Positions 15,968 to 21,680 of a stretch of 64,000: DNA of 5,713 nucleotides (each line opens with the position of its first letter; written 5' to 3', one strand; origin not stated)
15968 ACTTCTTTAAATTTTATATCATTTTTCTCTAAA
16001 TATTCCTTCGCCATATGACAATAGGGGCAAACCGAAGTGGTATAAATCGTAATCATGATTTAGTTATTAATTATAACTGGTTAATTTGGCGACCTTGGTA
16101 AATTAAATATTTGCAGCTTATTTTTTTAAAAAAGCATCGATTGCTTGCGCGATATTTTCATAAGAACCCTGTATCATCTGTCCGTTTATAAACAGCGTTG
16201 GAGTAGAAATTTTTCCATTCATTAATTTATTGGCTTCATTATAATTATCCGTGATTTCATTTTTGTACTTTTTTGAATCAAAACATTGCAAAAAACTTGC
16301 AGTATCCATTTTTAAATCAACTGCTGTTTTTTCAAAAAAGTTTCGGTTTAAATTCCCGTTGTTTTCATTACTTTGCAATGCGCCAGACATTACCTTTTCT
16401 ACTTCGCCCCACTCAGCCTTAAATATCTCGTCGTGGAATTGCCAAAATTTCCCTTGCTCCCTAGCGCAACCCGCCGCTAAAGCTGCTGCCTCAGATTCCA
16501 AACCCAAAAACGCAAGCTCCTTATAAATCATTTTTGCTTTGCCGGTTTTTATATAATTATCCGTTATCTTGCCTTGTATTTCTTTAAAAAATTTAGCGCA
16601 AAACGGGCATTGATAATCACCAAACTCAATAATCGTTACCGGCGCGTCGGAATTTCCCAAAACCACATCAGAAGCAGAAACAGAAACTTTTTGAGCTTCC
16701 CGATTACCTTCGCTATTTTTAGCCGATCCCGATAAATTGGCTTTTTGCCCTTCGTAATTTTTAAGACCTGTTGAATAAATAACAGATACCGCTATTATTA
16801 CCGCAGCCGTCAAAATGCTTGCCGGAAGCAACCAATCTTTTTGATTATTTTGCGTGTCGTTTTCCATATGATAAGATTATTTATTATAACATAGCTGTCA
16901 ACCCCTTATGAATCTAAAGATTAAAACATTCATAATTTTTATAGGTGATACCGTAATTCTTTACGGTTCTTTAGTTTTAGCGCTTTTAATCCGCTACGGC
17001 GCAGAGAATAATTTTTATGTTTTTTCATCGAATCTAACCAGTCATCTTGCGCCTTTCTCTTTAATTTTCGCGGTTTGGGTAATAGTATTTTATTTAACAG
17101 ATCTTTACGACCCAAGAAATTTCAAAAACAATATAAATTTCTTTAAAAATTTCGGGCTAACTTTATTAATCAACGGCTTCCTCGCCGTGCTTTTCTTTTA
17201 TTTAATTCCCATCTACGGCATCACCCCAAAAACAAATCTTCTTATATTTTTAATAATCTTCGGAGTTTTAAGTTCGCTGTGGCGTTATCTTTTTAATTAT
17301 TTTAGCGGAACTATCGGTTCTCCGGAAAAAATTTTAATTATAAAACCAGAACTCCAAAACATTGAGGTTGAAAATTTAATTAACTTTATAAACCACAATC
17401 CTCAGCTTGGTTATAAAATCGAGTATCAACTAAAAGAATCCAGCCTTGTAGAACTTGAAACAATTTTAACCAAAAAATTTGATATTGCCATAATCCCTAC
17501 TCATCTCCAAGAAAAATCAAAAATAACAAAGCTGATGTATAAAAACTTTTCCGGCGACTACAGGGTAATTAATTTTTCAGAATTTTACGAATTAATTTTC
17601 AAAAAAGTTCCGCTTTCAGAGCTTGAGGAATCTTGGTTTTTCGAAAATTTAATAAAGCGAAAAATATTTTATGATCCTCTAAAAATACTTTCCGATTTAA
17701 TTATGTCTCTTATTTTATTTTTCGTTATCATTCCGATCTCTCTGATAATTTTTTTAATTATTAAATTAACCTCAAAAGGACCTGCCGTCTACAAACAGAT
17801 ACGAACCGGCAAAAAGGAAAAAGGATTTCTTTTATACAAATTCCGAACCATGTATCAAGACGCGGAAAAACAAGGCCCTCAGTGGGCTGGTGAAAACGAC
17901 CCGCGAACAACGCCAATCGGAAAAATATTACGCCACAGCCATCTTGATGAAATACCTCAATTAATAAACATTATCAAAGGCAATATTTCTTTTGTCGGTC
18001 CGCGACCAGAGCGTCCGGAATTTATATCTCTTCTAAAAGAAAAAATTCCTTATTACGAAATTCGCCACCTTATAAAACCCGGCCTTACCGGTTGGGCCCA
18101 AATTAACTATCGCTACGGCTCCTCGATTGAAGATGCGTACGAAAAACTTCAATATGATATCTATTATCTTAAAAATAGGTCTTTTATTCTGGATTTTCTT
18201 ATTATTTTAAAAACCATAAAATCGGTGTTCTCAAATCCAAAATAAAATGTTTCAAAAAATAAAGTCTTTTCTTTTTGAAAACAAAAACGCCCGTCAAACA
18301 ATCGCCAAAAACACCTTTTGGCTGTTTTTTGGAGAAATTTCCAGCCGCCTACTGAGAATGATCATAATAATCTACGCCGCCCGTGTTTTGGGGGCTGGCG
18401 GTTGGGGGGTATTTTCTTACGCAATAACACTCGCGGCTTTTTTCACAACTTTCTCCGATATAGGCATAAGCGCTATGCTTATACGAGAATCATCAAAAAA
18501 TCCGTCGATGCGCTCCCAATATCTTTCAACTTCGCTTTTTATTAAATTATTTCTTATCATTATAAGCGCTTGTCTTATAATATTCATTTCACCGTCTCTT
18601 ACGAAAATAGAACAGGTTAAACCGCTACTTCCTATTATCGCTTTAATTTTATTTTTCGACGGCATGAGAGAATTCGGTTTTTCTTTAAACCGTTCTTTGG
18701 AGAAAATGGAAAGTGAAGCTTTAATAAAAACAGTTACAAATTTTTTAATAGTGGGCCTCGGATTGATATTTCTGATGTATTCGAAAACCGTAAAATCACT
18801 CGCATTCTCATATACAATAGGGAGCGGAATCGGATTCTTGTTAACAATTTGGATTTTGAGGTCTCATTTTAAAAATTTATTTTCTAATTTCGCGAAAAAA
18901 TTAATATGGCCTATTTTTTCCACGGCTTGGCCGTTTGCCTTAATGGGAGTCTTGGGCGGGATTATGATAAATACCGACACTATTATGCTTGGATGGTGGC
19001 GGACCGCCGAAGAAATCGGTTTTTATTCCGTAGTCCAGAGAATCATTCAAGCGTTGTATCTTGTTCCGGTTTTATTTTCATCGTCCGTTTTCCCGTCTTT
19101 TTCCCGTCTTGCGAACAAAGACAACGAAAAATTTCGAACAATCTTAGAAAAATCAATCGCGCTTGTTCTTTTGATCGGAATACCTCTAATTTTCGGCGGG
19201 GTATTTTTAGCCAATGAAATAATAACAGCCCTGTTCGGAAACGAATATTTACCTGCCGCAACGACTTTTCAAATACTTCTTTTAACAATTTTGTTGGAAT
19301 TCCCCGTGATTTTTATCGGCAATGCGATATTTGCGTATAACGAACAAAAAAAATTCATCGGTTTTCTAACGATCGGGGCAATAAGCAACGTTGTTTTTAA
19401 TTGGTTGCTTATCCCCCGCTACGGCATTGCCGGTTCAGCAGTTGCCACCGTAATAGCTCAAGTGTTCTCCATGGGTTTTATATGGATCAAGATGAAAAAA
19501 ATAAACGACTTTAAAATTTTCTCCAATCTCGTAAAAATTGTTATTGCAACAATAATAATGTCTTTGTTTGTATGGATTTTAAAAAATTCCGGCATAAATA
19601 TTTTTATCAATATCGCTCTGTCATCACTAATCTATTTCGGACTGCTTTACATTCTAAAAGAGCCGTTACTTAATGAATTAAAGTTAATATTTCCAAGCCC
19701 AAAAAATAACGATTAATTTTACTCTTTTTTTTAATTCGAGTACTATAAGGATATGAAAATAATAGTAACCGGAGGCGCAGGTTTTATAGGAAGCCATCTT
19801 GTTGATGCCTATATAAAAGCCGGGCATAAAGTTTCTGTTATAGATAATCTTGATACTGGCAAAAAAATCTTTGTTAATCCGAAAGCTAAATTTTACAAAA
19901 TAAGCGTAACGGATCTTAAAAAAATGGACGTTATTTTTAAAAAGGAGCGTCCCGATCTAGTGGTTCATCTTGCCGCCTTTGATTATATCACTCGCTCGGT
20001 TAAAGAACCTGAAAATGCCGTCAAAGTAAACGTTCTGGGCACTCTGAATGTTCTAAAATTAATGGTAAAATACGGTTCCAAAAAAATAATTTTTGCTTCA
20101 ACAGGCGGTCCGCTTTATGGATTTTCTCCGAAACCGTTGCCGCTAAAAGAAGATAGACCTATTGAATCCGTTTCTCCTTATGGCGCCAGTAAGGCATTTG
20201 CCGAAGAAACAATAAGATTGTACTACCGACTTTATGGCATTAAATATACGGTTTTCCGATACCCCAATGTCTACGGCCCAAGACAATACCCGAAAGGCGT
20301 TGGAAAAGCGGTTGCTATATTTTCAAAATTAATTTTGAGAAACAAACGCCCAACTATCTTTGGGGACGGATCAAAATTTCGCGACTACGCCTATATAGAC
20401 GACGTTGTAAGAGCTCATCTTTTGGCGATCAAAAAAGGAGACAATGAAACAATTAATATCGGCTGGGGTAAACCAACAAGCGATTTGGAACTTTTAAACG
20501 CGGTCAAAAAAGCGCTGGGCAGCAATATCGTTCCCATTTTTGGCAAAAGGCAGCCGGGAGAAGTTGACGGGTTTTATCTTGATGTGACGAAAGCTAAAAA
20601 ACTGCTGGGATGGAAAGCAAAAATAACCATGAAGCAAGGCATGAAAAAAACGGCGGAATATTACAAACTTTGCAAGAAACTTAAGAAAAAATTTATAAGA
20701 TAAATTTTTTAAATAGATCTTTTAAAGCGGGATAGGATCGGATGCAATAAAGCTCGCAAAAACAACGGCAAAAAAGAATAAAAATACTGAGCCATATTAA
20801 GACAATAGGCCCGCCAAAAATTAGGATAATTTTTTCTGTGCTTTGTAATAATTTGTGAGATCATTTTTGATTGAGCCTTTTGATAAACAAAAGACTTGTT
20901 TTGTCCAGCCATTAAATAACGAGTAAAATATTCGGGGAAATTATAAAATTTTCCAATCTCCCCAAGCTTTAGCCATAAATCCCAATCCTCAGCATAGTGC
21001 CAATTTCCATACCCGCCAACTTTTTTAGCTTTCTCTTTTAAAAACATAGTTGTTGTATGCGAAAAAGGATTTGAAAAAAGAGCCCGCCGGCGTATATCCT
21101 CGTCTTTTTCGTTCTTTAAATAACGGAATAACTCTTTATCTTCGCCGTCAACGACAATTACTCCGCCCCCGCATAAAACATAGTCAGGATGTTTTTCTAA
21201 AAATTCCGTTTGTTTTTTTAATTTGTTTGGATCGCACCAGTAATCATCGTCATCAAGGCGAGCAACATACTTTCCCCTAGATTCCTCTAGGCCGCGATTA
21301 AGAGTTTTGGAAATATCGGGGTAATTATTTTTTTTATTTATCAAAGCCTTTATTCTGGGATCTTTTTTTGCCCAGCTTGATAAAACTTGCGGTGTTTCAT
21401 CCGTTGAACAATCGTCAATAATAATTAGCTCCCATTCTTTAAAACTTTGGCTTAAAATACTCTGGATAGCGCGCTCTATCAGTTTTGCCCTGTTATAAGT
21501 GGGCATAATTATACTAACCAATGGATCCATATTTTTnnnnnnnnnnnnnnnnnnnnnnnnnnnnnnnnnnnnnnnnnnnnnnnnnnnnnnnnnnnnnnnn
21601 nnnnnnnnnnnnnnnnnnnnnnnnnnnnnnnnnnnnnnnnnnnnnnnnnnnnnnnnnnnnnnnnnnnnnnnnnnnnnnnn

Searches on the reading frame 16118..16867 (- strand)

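Call 11: search_protein_families(library=pfam, proteins=[window:16118-16867:-], max_evalue=0.001)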
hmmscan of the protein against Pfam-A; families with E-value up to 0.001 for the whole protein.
window:16118-16867:- (249 aa): 2 families
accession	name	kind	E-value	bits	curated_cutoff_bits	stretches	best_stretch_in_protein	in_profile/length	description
PF13462.12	Thioredoxin_4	-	1.8e-32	113.3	23.2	1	66-245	4-165/165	Thioredoxin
PF01323.26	DSBA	-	1.4e-11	45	25.6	1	78-235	1-180/191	DSBA-like thioredoxin domain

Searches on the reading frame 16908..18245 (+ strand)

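Call 11: search_protein_families(library=pfam, proteins=[window:16908-18245:+], max_evalue=0.001)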
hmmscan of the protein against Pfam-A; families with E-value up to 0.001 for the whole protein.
window:16908-18245:+ (445 aa): 1 family
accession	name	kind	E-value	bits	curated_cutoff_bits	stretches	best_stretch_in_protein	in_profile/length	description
PF02397.22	Bac_transf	-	5.1e-64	215.5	27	1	259-441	1-178/179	Bacterial sugar transferase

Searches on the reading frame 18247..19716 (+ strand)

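Call 11: search_protein_families(library=pfam, proteins=[window:18247-19716:+], max_evalue=0.001)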
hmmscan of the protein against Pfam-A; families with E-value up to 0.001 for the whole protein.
window:18247-19716:+ (489 aa): 4 families
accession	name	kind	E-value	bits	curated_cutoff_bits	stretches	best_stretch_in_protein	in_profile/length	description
PF01943.22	Polysacc_synt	-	1.7e-35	123.2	28.2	1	20-288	2-273/274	Polysaccharide biosynthesis protein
PF13440.11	Polysacc_synt_3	-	3.9e-25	89.1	23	1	45-338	3-292/293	Polysaccharide biosynthesis protein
PF03023.19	MurJ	-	7.8e-16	58.2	27.4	1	271-448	247-435/451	Lipid II flippase MurJ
PF01554.23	MatE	-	1.4e-07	31.8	24.9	1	229-387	1-161/161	MatE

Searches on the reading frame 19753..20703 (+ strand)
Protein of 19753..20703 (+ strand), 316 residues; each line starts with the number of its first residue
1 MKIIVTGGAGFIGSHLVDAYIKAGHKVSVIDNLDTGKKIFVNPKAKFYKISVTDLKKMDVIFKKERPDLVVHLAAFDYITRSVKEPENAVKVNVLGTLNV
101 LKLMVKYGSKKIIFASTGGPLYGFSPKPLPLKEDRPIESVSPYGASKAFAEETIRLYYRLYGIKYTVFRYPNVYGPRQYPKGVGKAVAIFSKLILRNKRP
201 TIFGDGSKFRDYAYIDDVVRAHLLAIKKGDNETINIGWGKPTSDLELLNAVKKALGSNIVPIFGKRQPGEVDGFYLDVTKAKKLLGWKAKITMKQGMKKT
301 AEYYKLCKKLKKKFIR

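Call 11: search_protein_families(library=pfam, proteins=[window:19753-20703:+], max_evalue=0.001)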
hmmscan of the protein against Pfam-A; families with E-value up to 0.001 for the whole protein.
window:19753-20703:+ (316 aa): 8 families
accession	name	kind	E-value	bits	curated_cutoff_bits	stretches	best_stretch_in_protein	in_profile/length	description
PF01370.27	Epimerase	-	1.9e-60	204.7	20.9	1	3-237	1-240/240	NAD dependent epimerase/dehydratase family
PF16363.11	GDP_Man_Dehyd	-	1.6e-57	195.9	27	1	4-300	1-332/332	GDP-mannose 4,6 dehydratase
PF01073.25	3Beta_HSD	-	3.9e-20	72.5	22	1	4-228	1-231/280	3-beta hydroxysteroid dehydrogenase/isomerase family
PF04321.23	RmlD_sub_bind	-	7.5e-17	61.8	27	1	1-177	1-155/287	RmlD substrate binding domain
PF02719.21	Polysacc_synt_2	-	5.3e-16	59.1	20.2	1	3-235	1-226/293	Polysaccharide biosynthesis protein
PF07993.18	NAD_binding_4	-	3.7e-12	46.4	20.1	1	65-206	87-242/258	Male sterility protein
PF00106.31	adh_short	-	2.1e-05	24.6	26.6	0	3-107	3-122/195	short chain dehydrogenase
PF13460.12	NAD_binding_10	-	3.6e-05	24.1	27.2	1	7-172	1-145/184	NAD(P)H-binding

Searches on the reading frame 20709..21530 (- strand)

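Call 11: search_protein_families(library=pfam, proteins=[window:20709-21530:-], max_evalue=0.001)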
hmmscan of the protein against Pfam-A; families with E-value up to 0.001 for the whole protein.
window:20709-21530:- (273 aa): 3 families
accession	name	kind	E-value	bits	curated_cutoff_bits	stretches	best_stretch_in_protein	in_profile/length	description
PF00535.33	Glycos_transf_2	-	5.6e-35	121.2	23.3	1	6-165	1-161/168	Glycosyl transferase family 2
PF10111.15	Glyco_tranf_2_2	-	9.4e-13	48.7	27.3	1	6-198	1-208/276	Glycosyltransferase like family 2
PF13641.12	Glyco_tranf_2_3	-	1.3e-09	38.8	27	1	5-189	3-194/230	Glycosyltransferase like family 2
